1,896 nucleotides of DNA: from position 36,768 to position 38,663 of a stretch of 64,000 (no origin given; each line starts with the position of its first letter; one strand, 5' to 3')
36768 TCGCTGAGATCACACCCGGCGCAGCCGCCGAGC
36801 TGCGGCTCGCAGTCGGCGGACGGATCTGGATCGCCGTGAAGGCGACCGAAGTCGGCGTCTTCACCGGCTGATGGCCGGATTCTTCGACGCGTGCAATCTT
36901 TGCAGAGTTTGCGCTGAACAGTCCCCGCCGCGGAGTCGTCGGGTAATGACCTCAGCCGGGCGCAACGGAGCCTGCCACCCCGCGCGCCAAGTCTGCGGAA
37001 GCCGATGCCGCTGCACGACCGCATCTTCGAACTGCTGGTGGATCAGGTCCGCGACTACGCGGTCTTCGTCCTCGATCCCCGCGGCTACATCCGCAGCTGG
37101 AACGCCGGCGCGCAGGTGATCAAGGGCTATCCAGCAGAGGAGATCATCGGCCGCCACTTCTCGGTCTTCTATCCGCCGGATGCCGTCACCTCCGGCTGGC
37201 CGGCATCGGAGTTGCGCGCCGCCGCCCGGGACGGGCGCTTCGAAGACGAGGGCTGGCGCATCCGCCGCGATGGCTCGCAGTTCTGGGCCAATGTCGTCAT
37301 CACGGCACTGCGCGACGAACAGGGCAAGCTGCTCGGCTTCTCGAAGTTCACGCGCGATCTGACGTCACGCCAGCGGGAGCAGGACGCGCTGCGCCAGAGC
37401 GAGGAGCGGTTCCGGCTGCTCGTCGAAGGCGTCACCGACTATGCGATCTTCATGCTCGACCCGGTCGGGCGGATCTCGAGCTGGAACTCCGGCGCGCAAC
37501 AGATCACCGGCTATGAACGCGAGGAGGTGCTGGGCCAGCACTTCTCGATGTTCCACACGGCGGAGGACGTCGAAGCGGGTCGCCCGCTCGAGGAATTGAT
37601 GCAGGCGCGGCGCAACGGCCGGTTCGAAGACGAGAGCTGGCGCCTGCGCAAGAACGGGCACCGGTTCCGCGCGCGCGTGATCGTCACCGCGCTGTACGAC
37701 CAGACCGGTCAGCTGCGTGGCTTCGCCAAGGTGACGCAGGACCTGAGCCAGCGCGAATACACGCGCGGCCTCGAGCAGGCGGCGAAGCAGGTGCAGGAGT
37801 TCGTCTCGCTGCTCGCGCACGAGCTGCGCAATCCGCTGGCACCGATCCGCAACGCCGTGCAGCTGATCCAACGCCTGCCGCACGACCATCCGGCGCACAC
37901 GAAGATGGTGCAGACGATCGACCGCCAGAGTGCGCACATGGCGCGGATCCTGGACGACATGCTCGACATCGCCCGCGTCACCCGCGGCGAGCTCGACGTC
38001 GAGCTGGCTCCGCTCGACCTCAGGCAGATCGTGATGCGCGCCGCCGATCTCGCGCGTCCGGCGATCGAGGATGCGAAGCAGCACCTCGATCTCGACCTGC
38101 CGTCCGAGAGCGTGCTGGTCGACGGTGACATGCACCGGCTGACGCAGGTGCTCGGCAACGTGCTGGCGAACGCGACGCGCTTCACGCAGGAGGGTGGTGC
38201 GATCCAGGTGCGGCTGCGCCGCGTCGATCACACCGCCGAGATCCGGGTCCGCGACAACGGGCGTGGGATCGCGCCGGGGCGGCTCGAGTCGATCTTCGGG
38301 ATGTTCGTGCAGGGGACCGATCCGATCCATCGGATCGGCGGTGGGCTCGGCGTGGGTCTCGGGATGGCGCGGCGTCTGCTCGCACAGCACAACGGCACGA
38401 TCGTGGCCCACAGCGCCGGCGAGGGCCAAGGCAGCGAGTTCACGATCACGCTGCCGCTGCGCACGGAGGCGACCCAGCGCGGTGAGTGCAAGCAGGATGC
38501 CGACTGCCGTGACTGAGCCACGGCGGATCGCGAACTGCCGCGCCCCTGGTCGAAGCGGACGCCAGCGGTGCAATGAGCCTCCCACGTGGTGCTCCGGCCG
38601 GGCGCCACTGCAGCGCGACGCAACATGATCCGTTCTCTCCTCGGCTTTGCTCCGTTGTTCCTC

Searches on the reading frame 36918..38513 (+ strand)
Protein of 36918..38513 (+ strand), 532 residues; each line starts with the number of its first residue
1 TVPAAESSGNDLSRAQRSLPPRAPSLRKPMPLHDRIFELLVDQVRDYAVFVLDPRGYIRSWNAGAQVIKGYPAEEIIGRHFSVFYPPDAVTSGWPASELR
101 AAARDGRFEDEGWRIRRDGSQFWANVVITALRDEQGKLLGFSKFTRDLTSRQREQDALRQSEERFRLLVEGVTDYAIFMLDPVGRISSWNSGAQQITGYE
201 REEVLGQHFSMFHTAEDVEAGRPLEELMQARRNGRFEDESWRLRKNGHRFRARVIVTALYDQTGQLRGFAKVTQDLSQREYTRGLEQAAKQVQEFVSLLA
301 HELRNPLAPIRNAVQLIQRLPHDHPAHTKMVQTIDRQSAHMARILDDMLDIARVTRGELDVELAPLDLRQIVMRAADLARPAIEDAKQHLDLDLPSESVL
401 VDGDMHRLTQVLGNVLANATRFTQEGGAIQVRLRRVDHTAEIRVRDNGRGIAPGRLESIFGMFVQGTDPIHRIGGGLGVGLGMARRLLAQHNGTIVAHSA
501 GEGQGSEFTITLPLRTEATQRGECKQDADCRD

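Call 45: search_protein_families(library=pfam, proteins=[window:36918-38513:+], max_evalue=0.00001)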
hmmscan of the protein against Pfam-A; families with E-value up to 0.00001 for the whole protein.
window:36918-38513:+ (532 aa): 7 families
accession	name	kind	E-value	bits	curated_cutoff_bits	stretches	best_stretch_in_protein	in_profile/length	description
PF13426.13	PAS_9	-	2.5e-30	105.2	27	2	176-278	3-103/103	PAS domain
PF00989.32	PAS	-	6e-27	94.3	22.6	2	163-275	1-112/113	PAS fold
PF02518.31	HATPase_c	-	1.1e-24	87.5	26.4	1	403-515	1-110/111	Histidine kinase-, DNA gyrase B-, and HSP90-like ATPase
PF08448.16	PAS_4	-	1.4e-19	70.8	23.1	1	48-153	7-110/110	PAS fold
PF00512.31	HisKA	-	7.7e-15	55.1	26.9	1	292-356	2-65/66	His Kinase A (phospho-acceptor) domain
PF08447.18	PAS_3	-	2.1e-13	50.8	25.6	0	188-272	3-88/89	PAS fold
PF13188.13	PAS_8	-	6e-10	39.1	21.8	0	163-213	1-51/65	PAS domain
